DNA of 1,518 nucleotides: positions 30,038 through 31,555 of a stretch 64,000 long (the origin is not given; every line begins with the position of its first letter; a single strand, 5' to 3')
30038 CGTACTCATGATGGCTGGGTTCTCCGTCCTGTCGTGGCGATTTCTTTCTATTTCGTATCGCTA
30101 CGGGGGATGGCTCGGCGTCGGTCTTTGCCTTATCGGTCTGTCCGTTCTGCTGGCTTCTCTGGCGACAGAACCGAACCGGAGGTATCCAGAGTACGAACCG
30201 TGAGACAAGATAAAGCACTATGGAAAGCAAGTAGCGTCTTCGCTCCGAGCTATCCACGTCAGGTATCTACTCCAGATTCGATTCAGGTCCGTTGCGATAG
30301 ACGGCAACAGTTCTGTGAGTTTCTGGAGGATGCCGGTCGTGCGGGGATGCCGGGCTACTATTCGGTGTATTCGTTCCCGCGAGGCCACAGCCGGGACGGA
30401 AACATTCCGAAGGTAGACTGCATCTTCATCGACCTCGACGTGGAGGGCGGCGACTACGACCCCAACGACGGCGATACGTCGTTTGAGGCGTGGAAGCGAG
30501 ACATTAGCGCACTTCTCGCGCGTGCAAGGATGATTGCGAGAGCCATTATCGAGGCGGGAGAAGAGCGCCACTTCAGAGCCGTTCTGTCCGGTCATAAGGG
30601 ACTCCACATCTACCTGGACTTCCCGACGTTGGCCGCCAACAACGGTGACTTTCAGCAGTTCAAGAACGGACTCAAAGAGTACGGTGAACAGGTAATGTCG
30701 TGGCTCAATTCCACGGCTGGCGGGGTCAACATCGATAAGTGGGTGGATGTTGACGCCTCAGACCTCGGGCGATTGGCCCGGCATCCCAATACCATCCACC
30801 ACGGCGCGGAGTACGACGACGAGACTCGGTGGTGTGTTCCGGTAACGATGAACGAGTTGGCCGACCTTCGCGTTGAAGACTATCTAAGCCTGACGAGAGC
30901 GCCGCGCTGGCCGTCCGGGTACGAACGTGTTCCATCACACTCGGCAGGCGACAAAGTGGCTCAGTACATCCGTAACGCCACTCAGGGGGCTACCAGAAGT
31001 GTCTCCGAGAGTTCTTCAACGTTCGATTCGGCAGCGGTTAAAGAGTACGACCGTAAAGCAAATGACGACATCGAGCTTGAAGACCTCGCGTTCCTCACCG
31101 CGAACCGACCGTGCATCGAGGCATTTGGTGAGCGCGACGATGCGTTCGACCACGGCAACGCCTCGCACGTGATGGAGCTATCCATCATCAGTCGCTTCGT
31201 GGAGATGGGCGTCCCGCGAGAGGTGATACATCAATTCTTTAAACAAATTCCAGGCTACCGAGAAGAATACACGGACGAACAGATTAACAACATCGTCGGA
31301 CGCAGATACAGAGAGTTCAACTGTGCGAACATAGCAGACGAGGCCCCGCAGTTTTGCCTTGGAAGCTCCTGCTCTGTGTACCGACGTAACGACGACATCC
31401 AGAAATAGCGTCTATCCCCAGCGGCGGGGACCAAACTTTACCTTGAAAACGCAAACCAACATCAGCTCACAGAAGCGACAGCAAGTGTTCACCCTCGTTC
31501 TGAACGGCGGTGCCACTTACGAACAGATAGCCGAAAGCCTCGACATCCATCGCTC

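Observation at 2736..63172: DNA word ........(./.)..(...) is about ten-fold over-represented on both strands, inside genes and between them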

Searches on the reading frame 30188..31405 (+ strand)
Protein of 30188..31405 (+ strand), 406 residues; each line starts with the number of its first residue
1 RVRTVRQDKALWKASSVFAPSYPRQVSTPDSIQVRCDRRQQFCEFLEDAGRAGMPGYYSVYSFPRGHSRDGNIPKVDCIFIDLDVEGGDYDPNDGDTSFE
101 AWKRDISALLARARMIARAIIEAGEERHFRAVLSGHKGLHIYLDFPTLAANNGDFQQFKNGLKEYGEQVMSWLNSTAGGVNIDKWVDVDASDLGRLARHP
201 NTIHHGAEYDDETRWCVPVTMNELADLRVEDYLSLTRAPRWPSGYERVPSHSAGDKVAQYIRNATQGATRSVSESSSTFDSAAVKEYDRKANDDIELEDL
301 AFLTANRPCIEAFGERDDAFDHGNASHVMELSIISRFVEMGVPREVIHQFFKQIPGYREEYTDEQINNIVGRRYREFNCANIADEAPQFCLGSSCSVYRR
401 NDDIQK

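Call 56: find_related_loci(query=window:30188-31405:+, collection=viral_contigs, flank=10000)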
Query window:30188-31405:+ (406 aa) in viral_contigs; peptide patterns used: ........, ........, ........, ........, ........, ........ (x = any residue, [..] = any of these).
5 stretches matched a pattern; 2 encode a relative of the query (tblastn E <= 1e-3); 2 distinct loci.
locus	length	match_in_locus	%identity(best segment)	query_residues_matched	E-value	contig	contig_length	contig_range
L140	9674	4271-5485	89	2-406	0e+0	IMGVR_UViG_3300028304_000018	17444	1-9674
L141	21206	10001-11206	73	3-406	0e+0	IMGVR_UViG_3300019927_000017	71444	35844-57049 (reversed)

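Call 60: find_related_loci(query=A1, collection=viral_contigs, flank=10000)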
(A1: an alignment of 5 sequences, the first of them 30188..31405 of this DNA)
Query A1 (406 aa) in viral_contigs; peptide patterns used: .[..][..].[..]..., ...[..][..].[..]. (x = any residue, [..] = any of these).
68 stretches matched a pattern; 26 encode a relative of the query (tblastn E <= 1e-3); 26 distinct loci.
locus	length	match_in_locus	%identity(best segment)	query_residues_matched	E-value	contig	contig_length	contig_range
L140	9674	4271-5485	89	2-406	0e+0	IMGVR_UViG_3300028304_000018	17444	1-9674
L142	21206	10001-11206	67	5-406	0e+0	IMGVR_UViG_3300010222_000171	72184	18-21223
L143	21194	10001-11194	67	8-406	0e+0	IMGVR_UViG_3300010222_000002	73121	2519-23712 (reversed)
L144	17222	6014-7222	63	8-405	8e-172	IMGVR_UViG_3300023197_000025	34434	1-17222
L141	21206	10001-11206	73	3-406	0e+0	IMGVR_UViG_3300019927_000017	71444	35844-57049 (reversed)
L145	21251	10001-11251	58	1-405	3e-157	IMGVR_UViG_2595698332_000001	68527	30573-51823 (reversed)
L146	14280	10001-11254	55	1-405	4e-148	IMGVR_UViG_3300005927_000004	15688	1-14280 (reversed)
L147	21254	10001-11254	55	1-405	4e-148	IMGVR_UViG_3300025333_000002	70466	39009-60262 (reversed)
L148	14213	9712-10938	52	9-404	4e-137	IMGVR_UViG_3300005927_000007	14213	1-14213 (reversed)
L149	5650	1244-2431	48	2-398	1e-122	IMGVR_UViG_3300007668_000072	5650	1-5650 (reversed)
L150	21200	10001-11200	46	7-400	6e-114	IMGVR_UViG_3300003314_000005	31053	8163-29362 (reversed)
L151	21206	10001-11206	45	7-398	9e-114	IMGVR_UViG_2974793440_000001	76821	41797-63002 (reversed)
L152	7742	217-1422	45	7-398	8e-114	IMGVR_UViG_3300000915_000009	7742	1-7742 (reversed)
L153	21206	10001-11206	45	7-398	9e-114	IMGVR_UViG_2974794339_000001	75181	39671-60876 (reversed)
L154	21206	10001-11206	45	7-398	5e-113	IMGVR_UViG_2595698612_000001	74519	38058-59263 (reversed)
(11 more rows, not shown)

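Call 76: search_solved_structures(query=A1, max_evalue=10, show_alignments=2)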
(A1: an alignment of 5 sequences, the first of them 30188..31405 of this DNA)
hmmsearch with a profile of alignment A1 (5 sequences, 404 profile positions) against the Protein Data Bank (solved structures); distinct sequences matched with E-value up to 10: 2.
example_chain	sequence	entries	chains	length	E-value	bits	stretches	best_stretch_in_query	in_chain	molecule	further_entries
8tnm_A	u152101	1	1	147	0.039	16.2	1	159-298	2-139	UNC_079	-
7dh5_R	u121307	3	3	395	1.9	10.6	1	205-250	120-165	Beta-3 adrenergic receptor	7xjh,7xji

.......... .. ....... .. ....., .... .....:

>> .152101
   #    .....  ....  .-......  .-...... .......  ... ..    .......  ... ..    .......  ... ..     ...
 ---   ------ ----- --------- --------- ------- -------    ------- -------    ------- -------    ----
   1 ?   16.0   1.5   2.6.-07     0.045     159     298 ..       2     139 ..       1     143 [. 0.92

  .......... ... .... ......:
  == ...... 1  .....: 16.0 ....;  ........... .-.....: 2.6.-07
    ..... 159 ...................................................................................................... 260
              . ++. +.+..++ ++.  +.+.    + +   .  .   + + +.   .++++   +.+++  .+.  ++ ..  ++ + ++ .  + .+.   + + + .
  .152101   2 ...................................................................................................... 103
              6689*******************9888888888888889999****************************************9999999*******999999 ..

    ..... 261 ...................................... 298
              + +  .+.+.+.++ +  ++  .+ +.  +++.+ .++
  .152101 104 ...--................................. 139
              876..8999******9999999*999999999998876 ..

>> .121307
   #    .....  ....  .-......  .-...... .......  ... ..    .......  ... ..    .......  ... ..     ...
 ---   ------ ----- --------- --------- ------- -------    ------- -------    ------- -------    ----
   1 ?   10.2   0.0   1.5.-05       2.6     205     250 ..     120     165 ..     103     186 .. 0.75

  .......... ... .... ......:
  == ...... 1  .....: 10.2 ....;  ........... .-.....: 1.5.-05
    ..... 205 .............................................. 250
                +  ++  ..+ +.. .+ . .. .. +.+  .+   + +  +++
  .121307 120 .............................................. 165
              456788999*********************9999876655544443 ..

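Call 78: find_homologous_proteins(query=window:30188-31405:+, max_evalue=0.00001)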
Query window:30188-31405:+ (406 aa): 176 proteins with E <= 0.00001 among 6358 candidates; the best 120 are listed.
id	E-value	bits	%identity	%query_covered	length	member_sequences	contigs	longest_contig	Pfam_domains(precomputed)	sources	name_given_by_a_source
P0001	2.6e-242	822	100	87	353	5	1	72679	-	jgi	jgi:hypothetical protein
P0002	4.9e-236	801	89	94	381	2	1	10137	-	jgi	-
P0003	2.4e-204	697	73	98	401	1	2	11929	-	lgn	-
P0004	3.2e-202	690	71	99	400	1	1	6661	-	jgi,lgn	jgi:hypothetical protein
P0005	4.9e-202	689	73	99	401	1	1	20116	-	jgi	-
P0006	9.9e-201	685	71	99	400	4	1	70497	-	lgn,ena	-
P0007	6.5e-200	682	73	99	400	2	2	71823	-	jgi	jgi:hypothetical protein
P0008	3.7e-198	676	71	99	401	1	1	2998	-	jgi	-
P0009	4.4e-197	673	71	99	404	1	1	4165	-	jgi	jgi:hypothetical protein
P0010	4.9e-197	673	72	98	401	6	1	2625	-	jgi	jgi:hypothetical protein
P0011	1.3e-195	668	72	98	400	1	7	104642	-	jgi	jgi:hypothetical protein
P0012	1.1e-193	662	69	98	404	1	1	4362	-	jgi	jgi:hypothetical protein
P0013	1.2e-192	658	69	99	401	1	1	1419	-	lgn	-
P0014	2.4e-192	657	69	99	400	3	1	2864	-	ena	-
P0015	1.8e-191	654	69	99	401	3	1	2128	-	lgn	-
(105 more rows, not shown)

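Call 81: find_encoding_contigs(protein=P0011, flank=10000, max_places=3)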
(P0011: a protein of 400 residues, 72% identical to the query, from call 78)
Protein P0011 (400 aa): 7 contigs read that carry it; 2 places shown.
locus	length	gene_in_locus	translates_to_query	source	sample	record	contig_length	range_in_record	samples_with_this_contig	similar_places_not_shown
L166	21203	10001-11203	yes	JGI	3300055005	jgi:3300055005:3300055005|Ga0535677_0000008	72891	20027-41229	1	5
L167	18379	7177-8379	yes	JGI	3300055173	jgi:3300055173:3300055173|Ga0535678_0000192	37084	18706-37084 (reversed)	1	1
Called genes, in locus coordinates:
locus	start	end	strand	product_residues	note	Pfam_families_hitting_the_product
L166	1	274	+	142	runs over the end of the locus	-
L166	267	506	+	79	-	-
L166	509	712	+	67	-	-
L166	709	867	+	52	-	-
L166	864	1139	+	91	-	-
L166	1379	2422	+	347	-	PF02899:Phage_int_SAM_1 (weak), PF00589:Phage_integrase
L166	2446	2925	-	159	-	PF02732:ERCC4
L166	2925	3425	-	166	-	-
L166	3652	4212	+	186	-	PF00961:LAGLIDADG_1 (weak)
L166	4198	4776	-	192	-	-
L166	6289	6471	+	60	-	-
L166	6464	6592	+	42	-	-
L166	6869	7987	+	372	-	-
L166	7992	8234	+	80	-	-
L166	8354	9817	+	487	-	-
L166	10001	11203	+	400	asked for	-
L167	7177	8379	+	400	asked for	-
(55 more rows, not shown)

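Call 83: predict_structure(alignment_id=A2)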
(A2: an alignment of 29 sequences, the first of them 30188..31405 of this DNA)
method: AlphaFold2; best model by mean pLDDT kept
length: 406 residues; sequences in the alignment: 29
mean_pLDDT: 87.5   pTM: 0.66
mean pLDDT of the five models: 87.5, 86.7, 85.7, 82.9, 82.8
residues with pLDDT >= 90: 261; 70-90: 105; 50-70: 20; < 50: 20
segments of 3 or more residues with pLDDT < 50: 1-3, 269-277, 399-406
pLDDT, mean of each block of 10 residues (from residue 1): 66 96 95 94 96 94 85 93 85 89 94 94 96 95 96 92 90 82 72 90 91 96 98 97 95 95 75 50 90 94 88 93 87 93 97 94 90 74 78 57 40
secondary structure, 60 per line:
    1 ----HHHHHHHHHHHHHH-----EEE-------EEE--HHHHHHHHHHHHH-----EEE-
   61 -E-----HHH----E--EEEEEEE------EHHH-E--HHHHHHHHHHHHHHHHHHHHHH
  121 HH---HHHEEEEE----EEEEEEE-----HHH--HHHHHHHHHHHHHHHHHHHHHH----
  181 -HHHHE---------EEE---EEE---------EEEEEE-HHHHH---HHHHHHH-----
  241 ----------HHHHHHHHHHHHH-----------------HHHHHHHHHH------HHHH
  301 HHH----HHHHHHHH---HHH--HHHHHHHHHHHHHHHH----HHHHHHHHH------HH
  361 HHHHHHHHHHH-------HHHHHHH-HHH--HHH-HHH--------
elements in order: H5-18 E24-26 E34-36 H39-51 E57-59 E78-84 H99-122 E129-133 E138-144 H155-176 H182-185 E196-198 E202-204 E214-219 H221-225 H229-235 H251-263 H281-290 H297-303 H308-315 H324-339 H344-352 H359-371 H379-385

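Call 86: fold_search(model_id=the predicted structure, library=pdb)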
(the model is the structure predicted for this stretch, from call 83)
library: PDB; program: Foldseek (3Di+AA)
matches with E <= 10: 122; with E <= 0.001: 7
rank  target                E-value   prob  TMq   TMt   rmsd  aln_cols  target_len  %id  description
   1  4mky_A                1.9e-04  1.00  0.32  0.43   7.6       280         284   14  Polymerase Domain from Mycobacterium tuberculosis Ligase D in complex with an annealed double-strand DNA break. (released 2013-12-11)
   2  5dmu                  5.6e-04  1.00  0.30  0.39   6.7       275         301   17  Structure of the NHEJ polymerase from Methanocella paludicola (released 2015-10-07)
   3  5op0_A                6.8e-04  1.00  0.33  0.38   7.6       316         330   12  Structure of Prim-PolC from Mycobacterium smegmatis (released 2017-11-15)
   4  2irx                  7.5e-04  1.00  0.32  0.43   7.9       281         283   14  Crystal Structure of the Polymerase Domain from Mycobacterium tuberculosis Ligase D with GTP and Manganese. (released 2007-01-02)
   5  2iru_B                7.5e-04  1.00  0.29  0.39   8.9       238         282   18  Crystal Structure of the Polymerase Domain from Mycobacterium tuberculosis Ligase D (released 2007-01-02)
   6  2iry_B                7.9e-04  1.00  0.29  0.38   8.9       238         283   18  Crystal Structure of the Polymerase Domain from Mycobacterium tuberculosis Ligase D with dGTP and Manganese. (released 2007-01-02)
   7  3h20                  8.7e-04  1.00  0.31  0.41  17.4       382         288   10  Crystal structure of primase RepB' (released 2009-04-28)
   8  7p9j_B                1.0e-03  1.00  0.33  0.53   6.8       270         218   12  Prim-Pol Domain of CRISPR-associated Prim-Pol (CAPP) from Marinitoga sp. 1137 - Primer Initiation Complex (released 2022-05-04)
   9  2r9l_A                1.0e-03  1.00  0.31  0.42   7.4       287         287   12  Polymerase Domain from Mycobacterium tuberculosis Ligase D in complex with DNA (released 2008-01-08)
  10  2r9l_B                1.1e-03  1.00  0.34  0.46   6.2       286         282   13  Polymerase Domain from Mycobacterium tuberculosis Ligase D in complex with DNA (released 2008-01-08)
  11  2iru_A                1.1e-03  1.00  0.31  0.41   8.3       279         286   14  Crystal Structure of the Polymerase Domain from Mycobacterium tuberculosis Ligase D (released 2007-01-02)
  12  2iry_A                1.1e-03  1.00  0.30  0.39   8.5       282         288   14  Crystal Structure of the Polymerase Domain from Mycobacterium tuberculosis Ligase D with dGTP and Manganese. (released 2007-01-02)
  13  6sa1_D                1.1e-03  1.00  0.32  0.37   8.5       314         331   13  Post catalytic complex of Prim-PolC from Mycobacterium smegmatis with gapped DNA and 3'-dUTP (released 2020-11-18)
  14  6sa1_A                1.7e-03  1.00  0.30  0.36  11.8       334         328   12  Post catalytic complex of Prim-PolC from Mycobacterium smegmatis with gapped DNA and 3'-dUTP (released 2020-11-18)
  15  5op0_B                2.0e-03  1.00  0.34  0.40   7.4       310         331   13  Structure of Prim-PolC from Mycobacterium smegmatis (released 2017-11-15)
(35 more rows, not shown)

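Call 94: find_encoding_contigs(protein=P0001, flank=10000, max_places=2)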
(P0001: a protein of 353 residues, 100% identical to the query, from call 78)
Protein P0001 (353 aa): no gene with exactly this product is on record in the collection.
